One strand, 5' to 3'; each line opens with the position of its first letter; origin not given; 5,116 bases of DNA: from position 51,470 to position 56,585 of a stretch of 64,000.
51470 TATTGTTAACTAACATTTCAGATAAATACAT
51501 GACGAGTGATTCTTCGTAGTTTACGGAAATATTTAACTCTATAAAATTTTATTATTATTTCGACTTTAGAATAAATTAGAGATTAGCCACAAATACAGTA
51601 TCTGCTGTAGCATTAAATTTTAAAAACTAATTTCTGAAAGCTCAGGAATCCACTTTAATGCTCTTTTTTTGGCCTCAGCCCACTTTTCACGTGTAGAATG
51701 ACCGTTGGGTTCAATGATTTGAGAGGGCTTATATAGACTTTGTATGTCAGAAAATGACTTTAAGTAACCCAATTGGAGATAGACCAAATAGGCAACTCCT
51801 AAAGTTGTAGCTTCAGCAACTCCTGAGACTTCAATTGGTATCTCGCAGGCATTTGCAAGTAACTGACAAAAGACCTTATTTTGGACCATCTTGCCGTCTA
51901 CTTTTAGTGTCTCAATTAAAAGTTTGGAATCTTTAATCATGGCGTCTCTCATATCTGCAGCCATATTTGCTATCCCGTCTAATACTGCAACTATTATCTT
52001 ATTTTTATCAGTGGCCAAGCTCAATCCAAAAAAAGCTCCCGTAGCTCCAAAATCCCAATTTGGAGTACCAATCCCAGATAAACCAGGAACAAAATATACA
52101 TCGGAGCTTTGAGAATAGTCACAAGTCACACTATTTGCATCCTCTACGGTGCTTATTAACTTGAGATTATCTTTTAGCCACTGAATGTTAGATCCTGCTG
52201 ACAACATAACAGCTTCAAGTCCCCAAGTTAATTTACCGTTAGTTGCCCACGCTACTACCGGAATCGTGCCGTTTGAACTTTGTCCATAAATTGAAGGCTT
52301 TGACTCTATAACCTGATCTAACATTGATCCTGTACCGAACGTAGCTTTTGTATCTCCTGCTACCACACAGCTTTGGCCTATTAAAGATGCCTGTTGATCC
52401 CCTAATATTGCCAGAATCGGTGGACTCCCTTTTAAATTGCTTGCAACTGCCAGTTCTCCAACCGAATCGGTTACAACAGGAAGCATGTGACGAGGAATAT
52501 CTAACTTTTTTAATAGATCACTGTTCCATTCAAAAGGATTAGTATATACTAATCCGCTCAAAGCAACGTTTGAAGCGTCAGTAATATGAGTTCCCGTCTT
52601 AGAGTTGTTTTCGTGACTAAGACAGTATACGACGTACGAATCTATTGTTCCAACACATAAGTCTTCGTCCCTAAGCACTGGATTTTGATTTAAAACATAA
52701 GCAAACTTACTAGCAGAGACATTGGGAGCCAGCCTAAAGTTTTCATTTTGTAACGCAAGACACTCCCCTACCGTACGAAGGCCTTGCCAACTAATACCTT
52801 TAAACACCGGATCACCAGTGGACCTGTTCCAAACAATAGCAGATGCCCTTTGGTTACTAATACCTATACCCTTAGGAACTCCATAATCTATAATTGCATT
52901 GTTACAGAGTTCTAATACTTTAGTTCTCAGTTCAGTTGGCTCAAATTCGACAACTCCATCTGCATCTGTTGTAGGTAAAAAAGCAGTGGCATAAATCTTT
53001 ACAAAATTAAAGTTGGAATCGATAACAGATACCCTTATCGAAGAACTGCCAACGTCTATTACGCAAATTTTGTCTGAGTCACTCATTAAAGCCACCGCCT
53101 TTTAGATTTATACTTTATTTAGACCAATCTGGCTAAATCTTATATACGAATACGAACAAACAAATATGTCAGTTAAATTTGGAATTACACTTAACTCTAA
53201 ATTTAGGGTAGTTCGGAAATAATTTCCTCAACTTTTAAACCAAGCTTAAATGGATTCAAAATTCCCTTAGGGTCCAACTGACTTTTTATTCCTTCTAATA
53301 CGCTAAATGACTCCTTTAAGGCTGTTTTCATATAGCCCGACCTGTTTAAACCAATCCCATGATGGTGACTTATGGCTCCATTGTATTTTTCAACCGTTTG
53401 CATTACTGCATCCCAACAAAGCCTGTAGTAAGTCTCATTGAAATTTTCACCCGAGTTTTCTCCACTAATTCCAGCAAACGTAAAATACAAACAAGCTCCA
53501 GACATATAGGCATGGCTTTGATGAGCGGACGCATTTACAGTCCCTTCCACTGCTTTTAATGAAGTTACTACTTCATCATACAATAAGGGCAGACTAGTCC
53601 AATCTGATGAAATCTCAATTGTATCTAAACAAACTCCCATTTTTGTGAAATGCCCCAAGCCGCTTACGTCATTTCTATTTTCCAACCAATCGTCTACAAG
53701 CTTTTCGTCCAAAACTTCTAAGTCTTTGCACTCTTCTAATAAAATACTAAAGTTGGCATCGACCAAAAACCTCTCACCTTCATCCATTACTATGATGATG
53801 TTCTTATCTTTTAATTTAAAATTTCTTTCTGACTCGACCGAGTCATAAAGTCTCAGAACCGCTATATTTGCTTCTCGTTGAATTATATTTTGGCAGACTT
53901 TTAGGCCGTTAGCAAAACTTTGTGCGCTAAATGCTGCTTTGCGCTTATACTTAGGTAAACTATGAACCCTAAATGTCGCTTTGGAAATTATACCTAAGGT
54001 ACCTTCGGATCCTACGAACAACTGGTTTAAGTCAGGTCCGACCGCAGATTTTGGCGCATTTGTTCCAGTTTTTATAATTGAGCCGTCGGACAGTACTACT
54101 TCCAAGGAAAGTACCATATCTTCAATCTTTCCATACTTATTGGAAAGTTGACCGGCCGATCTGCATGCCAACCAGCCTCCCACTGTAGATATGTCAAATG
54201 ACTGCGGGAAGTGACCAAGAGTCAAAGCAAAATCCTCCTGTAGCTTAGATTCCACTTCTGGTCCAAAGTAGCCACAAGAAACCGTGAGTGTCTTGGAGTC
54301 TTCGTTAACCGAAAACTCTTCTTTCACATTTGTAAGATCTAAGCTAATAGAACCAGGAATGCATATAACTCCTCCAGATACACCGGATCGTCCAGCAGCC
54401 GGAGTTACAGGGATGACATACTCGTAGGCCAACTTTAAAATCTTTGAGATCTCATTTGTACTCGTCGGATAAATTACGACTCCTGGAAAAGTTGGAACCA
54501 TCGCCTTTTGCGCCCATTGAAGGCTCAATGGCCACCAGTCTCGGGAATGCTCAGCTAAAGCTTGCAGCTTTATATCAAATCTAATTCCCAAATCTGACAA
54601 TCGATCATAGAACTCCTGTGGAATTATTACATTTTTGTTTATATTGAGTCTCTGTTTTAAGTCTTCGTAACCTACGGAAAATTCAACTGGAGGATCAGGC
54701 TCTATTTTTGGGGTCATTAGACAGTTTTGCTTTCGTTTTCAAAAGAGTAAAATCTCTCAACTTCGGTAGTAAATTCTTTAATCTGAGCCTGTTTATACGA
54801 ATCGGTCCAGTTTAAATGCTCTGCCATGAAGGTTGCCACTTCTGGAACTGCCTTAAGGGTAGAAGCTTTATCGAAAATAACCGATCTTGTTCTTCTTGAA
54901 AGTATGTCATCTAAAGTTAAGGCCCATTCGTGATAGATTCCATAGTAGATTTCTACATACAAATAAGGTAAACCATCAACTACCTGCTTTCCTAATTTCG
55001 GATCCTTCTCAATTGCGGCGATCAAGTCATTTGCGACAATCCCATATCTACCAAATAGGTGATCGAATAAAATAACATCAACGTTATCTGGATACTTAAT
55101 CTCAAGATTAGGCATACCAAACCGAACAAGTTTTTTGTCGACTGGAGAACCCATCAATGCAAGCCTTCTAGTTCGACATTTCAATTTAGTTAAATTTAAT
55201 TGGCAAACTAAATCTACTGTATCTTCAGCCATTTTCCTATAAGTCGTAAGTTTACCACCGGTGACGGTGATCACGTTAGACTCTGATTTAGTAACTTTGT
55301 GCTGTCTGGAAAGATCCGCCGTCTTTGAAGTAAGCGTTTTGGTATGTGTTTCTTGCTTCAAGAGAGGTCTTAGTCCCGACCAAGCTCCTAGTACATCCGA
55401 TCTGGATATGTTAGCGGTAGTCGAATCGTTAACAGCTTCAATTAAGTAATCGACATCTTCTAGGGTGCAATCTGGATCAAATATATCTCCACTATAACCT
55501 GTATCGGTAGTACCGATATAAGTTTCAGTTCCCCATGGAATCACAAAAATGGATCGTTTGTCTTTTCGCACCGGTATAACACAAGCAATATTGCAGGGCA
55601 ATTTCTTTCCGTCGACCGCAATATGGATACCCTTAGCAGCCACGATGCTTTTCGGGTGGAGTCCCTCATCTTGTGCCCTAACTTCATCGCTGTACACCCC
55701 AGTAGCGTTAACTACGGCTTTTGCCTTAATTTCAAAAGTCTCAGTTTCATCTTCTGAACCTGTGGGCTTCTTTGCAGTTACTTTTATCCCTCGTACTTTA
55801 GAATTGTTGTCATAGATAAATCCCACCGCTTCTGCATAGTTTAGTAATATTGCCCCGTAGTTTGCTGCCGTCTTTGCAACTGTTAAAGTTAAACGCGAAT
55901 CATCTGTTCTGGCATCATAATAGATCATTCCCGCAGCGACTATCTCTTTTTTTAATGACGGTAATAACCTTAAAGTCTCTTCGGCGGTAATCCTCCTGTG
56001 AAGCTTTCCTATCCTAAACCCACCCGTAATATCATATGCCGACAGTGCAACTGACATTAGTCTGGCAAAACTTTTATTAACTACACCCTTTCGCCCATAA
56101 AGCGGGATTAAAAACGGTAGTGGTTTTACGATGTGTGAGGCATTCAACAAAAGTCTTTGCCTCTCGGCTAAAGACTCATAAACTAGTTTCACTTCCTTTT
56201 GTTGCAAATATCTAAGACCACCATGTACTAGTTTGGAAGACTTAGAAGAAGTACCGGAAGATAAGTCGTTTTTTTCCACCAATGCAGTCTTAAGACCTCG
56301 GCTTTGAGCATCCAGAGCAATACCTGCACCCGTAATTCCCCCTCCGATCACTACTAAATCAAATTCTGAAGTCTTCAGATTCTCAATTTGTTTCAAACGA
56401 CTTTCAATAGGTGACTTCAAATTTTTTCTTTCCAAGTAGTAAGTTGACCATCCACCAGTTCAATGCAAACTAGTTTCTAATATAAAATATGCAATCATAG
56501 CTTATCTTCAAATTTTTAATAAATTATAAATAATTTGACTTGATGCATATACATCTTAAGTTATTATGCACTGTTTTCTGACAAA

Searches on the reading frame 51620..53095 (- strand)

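Call 70: search_protein_families(library=pfam, proteins=[window:51620-53095:-], max_evalue=0.001)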
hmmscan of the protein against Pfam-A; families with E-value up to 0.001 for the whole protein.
window:51620-53095:- (491 aa): 2 families
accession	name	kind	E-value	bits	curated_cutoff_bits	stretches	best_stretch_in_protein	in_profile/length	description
PF02782.22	FGGY_C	-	4.9e-27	95.4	27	1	252-437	4-193/198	FGGY family of carbohydrate kinases, C-terminal domain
PF00370.27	FGGY_N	-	2.1e-24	86.9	28.8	1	11-240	3-245/245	FGGY family of carbohydrate kinases, N-terminal domain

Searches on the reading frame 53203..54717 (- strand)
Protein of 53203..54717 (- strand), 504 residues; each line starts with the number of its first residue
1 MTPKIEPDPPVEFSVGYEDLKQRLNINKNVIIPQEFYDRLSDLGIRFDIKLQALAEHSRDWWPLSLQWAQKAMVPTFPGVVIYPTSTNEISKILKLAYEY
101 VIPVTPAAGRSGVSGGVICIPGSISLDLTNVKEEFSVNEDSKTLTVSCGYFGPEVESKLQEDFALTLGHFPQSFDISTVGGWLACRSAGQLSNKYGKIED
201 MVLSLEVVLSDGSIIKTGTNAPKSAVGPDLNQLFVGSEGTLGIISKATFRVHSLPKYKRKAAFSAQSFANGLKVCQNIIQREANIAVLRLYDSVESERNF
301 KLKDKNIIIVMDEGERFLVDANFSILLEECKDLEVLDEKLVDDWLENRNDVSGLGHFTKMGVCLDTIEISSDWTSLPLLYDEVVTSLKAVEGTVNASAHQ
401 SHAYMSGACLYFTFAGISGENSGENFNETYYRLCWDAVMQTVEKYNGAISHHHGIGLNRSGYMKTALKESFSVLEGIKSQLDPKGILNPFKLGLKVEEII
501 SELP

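Call 70: search_protein_families(library=pfam, proteins=[window:53203-54717:-], max_evalue=0.001)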
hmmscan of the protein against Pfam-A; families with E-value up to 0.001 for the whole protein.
window:53203-54717:- (504 aa): 2 families
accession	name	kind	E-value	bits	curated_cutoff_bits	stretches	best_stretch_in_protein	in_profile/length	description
PF01565.28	FAD_binding_4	-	3.3e-30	105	26.4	1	78-218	1-139/139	FAD binding domain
PF02913.24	FAD-oxidase_C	-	3.5e-24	86.3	21.2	1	255-491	2-247/248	FAD linked oxidases, C-terminal domain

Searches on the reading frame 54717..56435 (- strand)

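Call 70: search_protein_families(library=pfam, proteins=[window:54717-56435:-], max_evalue=0.001)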
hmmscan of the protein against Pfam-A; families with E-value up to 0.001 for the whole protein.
window:54717-56435:- (572 aa): 5 families
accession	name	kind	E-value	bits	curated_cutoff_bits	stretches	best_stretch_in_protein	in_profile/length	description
PF01266.30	DAO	-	2.9e-52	178.8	27.9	1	26-360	1-314/353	FAD dependent oxidoreductase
PF16901.10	DAO_C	-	1.6e-25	89.8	31.4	1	420-546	1-124/126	C-terminal domain of alpha-glycerophosphate oxidase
PF00890.30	FAD_binding_2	-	6.7e-10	39.2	20.4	1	26-67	1-42/414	FAD binding domain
PF12831.13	FAD_oxidored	-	5.6e-06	26.3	27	1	26-93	1-68/416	FAD dependent oxidoreductase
PF07992.20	Pyr_redox_2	-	3.2e-05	23.9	26.1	0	25-61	1-38/291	Pyridine nucleotide-disulphide oxidoreductase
